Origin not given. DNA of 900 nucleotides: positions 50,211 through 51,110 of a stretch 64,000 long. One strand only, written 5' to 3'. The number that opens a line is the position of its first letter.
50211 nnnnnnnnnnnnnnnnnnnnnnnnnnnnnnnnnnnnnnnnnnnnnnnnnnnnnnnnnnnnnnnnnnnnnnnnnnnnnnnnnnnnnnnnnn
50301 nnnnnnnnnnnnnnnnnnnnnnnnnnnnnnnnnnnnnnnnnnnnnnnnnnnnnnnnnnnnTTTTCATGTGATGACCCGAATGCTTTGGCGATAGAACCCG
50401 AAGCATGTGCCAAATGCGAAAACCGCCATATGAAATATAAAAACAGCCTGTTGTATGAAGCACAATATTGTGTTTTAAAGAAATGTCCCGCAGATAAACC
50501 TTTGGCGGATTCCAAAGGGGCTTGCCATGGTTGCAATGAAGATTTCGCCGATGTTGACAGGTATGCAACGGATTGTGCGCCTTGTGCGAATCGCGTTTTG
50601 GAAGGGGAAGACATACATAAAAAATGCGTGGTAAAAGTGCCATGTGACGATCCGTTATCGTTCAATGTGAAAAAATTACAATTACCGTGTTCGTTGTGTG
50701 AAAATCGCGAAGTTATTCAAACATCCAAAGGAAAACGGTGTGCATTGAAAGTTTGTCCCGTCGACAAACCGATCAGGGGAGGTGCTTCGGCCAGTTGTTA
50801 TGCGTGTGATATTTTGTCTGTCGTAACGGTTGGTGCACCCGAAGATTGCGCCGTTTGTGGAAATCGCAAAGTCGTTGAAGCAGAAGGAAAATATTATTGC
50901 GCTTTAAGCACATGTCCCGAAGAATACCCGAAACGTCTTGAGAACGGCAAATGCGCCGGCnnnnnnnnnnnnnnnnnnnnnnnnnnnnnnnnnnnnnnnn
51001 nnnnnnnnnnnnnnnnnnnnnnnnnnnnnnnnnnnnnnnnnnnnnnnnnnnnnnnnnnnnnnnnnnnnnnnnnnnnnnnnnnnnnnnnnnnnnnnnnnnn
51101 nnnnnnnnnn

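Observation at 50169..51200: Novel secreted Cys-rich tandem-repeat protein with a C-terminal hydrophobic anchor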

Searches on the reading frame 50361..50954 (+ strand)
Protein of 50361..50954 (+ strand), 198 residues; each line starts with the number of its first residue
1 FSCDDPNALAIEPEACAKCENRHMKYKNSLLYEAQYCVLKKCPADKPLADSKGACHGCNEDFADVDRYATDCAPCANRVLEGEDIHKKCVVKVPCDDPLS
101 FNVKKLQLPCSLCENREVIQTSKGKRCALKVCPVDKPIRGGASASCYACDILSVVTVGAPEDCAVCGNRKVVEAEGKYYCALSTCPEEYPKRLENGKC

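Call 86: search_dna_similar(query=window:50361-50954:+, collection=phages, mode=protein, max_evalue=0.001, max_rows=10)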
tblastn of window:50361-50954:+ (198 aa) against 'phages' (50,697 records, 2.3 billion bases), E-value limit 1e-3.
No match.

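Call 87: search_dna_similar(query=window:50361-50954:+, collection=plasmids, mode=protein, max_evalue=0.001, max_rows=10)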
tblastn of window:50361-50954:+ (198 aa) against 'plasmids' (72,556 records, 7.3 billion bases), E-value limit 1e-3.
No match.

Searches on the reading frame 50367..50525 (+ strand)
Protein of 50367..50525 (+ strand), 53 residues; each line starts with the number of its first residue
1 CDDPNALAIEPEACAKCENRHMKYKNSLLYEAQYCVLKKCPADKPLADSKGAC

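Call 25: find_homologous_proteins(query=A1, max_evalue=0.00001)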
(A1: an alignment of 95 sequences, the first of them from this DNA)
Query A1 (95 sequences): 9 candidates shared short words with the query, none scored E <= 0.00001.

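Call 57: search_solved_structures(query=A1, max_evalue=10, show_alignments=3)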
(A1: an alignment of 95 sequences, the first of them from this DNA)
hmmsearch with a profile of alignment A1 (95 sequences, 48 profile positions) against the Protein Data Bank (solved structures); distinct sequences matched with E-value up to 10: 1.
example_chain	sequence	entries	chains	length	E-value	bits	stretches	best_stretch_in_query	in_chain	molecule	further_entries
5tdl_A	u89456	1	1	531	0.2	14.6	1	1-23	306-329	Bovine prefusion RSV F glycoprotein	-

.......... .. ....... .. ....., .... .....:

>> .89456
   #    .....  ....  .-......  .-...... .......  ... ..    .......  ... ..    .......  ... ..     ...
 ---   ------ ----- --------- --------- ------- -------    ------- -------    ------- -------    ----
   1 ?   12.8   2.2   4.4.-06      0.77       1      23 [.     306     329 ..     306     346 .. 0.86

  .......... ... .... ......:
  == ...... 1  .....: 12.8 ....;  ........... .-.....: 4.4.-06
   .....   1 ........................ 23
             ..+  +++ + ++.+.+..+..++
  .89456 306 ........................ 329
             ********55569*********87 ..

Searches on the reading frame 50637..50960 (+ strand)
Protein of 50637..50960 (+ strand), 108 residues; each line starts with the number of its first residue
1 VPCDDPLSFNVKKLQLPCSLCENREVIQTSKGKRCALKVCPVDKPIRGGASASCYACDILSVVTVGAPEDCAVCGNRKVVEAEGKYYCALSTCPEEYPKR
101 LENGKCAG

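Call 63: predict_structure(alignment_id=A5)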
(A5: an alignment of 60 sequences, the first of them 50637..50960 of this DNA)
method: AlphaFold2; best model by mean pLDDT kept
length: 108 residues; sequences in the alignment: 60
mean_pLDDT: 96.2   pTM: 0.84
mean pLDDT of the five models: 96.2, 95.9, 95.2, 94.7, 94.6
residues with pLDDT >= 90: 104; 70-90: 4; 50-70: 0; < 50: 0
segments of 3 or more residues with pLDDT < 50: none
pLDDT, mean of each block of 10 residues (from residue 1): 95 92 97 97 97 97 97 98 97 97 94
secondary structure, 60 per line:
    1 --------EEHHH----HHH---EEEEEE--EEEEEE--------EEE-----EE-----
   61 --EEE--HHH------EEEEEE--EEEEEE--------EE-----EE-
elements in order: E24-29 E32-37 E46-48 E63-65 E77-82 E85-90

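Call 68: fold_search(model_id=the predicted structure, library=pdb)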
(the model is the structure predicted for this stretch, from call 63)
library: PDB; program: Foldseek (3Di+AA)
matches with E <= 10: 87; with E <= 0.001: 0
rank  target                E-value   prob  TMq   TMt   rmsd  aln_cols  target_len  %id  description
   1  7qst                  8.3e-01  0.11  0.26  0.09  10.4        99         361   12  Crystal structure of homing endonuclease-associated PhoVMA intein (C1A) (released 2022-03-30)
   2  2box                  1.2e+00  0.04  0.19  0.17  11.1        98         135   15  EGF Domains 1,2,5 of human EMR2, a 7-TM immune system molecule, in complex with strontium. (released 2006-10-18)
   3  2bou                  1.3e+00  0.04  0.20  0.17  11.0       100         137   14  EGF Domains 1,2,5 of human EMR2, a 7-TM immune system molecule, in complex with barium. (released 2006-10-18)
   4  5v2n                  1.4e+00  0.06  0.24  0.17  15.0        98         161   14  Crystal Structure of APO Human SETD8 (released 2018-03-07)
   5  9xpg_A                1.5e+00  0.06  0.20  0.10  13.8        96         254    9  The structure of gp139 protein of phage phikz (released 2026-02-11)
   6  7khx_D                1.5e+00  0.06  0.20  0.20   9.9        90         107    9  Mouse GITR-GITRL complex (released 2021-03-03)
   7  8u1v_B                1.6e+00  0.02  0.19  0.13  13.6       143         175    7  Structure of Norovirus (Hu/GII.4/Sydney/NSW0514/2012/AU) protease in the ligand-free state (released 2024-01-31)
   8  6b0e_E                2.1e+00  0.02  0.15  0.11  11.5       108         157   11  Crystal structure of Pfs25 in complex with the transmission blocking antibody 1260 (released 2017-11-15)
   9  2l01_MODEL_1_A        2.4e+00  0.10  0.23  0.30   4.0        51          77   14  Solution NMR Structure of protein BVU3908 from Bacteroides vulgatus, Northeast Structural Genomics Consortium  (released 2010-08-25)
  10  9p8x_A                2.4e+00  0.03  0.19  0.18   9.9       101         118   10  Crystal structure of GITR in complex with ligand-non-competitive Ab#1 Fab fragment (released 2025-12-31)
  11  2bo2_A                2.4e+00  0.02  0.17  0.14  11.6       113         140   15  EGF Domains 1,2,5 of human EMR2, a 7-TM immune system molecule, in complex with calcium. (released 2006-08-09)
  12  4x2w_A                2.7e+00  0.01  0.15  0.12  10.7       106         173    8  Crystal structure of the Murine Norovirus NS6 protease (inactive C139A mutant) with a C-terminal extension to include  (released 2015-02-18)
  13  5e0h_A                2.9e+00  0.02  0.18  0.15   9.7       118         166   12  1.95 A resolution structure of Norovirus 3CL protease in complex with a triazole-based macrocyclic (18-mer) inhibitor (released 2016-05-04)
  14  9e4g_A                3.1e+00  0.03  0.16  0.05  11.7        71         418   14  Human ASIC1a at pH 5.7 with linear transmembrane domain (released 2026-01-21)
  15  6b0h_I                3.3e+00  0.01  0.16  0.11  12.2       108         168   14  Crystal structure of Pfs25 in complex with the transmission blocking antibody 1262 (released 2017-11-15)
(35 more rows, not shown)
